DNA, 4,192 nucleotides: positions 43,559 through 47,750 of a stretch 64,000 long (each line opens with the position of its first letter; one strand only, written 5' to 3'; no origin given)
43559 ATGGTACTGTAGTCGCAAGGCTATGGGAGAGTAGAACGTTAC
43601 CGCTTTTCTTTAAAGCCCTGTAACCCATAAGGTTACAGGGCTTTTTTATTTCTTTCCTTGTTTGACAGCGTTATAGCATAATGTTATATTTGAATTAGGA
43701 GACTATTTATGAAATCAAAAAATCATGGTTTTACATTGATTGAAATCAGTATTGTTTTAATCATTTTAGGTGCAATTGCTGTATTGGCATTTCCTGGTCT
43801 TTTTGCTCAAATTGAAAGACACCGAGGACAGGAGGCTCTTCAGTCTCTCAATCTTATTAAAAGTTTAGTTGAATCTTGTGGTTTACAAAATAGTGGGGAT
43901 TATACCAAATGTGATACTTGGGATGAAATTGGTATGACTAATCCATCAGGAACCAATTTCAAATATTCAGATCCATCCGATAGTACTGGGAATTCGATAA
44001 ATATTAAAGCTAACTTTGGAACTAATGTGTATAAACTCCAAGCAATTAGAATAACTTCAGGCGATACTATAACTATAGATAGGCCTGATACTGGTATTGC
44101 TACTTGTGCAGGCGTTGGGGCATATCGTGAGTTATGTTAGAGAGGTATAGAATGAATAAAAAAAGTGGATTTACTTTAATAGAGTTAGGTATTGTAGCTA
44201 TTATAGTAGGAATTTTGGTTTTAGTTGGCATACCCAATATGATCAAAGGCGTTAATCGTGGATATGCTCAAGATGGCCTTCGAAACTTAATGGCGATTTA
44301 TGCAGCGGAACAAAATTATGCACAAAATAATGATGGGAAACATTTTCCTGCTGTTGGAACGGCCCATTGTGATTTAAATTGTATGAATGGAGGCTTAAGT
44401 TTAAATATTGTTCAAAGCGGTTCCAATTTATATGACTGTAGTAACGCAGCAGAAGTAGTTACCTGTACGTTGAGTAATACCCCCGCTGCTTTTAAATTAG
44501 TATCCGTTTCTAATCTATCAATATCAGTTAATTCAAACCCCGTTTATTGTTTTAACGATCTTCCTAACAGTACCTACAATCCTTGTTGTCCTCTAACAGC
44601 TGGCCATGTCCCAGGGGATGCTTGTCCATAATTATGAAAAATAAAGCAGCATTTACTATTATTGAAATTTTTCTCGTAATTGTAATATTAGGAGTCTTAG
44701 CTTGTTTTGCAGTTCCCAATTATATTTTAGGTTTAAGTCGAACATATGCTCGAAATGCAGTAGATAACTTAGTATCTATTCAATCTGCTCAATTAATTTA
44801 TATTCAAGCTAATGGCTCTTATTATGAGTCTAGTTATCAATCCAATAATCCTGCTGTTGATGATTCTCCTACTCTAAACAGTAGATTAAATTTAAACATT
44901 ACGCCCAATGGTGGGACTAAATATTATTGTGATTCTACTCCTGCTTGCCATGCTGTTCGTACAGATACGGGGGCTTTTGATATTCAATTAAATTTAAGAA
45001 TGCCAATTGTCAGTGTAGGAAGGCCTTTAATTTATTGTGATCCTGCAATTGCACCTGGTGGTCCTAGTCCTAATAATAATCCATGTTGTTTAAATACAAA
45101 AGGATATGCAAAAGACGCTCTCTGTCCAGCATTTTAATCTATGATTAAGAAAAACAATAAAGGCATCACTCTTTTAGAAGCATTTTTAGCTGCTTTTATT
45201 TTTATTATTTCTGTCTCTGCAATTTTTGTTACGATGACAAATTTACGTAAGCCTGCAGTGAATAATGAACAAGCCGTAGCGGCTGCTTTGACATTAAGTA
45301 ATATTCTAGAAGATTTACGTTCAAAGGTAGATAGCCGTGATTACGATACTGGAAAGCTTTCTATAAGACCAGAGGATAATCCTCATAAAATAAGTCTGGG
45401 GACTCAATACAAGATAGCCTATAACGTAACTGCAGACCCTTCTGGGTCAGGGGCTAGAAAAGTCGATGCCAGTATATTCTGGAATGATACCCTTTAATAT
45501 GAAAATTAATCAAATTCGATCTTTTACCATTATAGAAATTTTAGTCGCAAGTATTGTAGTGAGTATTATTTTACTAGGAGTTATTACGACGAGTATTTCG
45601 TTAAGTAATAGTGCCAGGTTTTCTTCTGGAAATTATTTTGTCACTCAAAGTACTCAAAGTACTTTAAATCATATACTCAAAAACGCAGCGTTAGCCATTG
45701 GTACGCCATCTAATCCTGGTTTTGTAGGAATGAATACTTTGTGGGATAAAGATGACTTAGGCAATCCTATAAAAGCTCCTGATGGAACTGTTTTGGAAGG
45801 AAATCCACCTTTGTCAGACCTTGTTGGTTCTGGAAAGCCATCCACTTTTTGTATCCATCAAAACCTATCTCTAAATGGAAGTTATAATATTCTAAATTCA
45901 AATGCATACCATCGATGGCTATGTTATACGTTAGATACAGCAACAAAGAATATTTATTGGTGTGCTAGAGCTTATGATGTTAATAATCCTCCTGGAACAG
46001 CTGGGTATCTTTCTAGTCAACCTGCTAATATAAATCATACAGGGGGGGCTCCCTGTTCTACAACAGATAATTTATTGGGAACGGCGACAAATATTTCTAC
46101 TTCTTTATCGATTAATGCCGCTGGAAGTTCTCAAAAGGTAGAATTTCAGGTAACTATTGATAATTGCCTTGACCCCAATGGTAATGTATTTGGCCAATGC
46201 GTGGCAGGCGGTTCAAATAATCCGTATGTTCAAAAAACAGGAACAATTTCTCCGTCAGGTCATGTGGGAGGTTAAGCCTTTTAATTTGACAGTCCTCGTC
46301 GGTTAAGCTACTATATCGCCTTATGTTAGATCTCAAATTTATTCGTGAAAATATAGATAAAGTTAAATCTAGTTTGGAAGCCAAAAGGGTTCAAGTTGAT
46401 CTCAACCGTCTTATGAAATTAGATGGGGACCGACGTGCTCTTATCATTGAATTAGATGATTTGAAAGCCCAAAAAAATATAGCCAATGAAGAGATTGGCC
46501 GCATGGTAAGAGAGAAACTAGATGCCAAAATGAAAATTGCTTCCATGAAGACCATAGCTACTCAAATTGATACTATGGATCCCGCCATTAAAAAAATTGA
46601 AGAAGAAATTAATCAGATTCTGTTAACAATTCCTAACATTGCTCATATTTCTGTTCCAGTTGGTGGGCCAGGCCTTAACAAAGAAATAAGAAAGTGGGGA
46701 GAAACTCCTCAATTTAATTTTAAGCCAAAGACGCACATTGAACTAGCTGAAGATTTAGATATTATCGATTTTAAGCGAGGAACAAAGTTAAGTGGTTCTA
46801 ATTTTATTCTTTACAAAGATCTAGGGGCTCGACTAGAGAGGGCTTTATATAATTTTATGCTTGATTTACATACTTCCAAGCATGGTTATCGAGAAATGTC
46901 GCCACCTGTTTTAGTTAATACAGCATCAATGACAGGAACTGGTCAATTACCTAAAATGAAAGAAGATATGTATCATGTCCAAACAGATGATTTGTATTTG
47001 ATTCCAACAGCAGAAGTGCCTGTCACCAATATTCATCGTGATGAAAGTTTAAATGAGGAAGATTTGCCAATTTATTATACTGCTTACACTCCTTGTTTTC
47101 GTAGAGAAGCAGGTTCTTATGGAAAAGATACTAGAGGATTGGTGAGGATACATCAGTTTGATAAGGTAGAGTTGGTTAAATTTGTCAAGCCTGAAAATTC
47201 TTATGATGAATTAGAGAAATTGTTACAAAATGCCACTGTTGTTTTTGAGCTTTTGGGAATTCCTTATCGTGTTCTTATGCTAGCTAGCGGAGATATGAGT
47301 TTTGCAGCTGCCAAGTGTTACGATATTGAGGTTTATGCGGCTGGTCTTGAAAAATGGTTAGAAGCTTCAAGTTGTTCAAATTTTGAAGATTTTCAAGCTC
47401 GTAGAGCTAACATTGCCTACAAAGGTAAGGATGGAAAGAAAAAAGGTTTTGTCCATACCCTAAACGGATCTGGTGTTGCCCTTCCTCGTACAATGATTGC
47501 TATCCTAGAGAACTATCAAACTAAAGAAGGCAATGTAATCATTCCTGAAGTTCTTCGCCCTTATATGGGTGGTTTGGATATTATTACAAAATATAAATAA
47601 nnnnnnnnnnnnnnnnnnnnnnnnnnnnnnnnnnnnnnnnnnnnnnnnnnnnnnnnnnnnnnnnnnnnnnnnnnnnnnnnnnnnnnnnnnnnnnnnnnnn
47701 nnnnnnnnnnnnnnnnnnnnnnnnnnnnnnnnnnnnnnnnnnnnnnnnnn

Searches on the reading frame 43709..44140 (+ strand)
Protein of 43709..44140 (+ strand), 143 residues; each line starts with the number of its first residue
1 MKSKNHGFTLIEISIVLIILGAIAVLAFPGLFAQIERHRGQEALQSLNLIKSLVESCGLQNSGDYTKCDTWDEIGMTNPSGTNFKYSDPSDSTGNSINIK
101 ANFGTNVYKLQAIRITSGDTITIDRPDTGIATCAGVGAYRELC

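Call 9: search_protein_families(library=pfam, proteins=[window:43709-44140:+], max_evalue=0.001)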
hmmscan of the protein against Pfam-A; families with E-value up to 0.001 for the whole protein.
window:43709-44140:+ (143 aa): 1 family
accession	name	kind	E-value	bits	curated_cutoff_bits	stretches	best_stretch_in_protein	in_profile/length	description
PF07963.17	N_methyl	-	1.4e-06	28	21.2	1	3-28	2-27/27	Prokaryotic N-terminal methylation motif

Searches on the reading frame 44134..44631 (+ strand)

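Call 9: search_protein_families(library=pfam, proteins=[window:44134-44631:+], max_evalue=0.001)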
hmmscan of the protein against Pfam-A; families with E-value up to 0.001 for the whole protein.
window:44134-44631:+ (165 aa): 1 family
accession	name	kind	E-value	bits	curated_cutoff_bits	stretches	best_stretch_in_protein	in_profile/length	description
PF07963.17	N_methyl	-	0.00022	21.1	21.2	1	7-31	1-25/27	Prokaryotic N-terminal methylation motif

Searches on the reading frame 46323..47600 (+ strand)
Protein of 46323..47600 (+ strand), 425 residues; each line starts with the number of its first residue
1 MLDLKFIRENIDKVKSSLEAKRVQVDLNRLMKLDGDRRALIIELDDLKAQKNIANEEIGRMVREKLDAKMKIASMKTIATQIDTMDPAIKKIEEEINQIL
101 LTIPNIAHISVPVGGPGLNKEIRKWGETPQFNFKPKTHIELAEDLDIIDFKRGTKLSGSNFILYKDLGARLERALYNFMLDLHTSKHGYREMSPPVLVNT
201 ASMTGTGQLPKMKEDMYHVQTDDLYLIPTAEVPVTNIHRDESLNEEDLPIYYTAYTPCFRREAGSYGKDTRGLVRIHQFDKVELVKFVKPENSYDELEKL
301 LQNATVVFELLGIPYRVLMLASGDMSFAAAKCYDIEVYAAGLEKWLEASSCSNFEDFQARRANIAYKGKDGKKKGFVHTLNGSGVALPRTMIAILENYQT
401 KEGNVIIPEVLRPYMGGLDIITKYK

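Call 56: search_protein_families(library=pfam, proteins=[window:46323-47600:+], max_evalue=0.001)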
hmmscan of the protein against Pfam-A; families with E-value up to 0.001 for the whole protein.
window:46323-47600:+ (425 aa): 2 families
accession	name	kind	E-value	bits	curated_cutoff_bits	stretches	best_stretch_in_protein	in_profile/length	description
PF00587.30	tRNA-synt_2b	-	3.7e-44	151.3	29.3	1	221-398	8-179/179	tRNA synthetase class II core domain (G, H, P, S and T)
PF02403.27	Seryl_tRNA_N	-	2.9e-24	85.8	28.2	1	1-106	1-107/108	Seryl-tRNA synthetase N-terminal domain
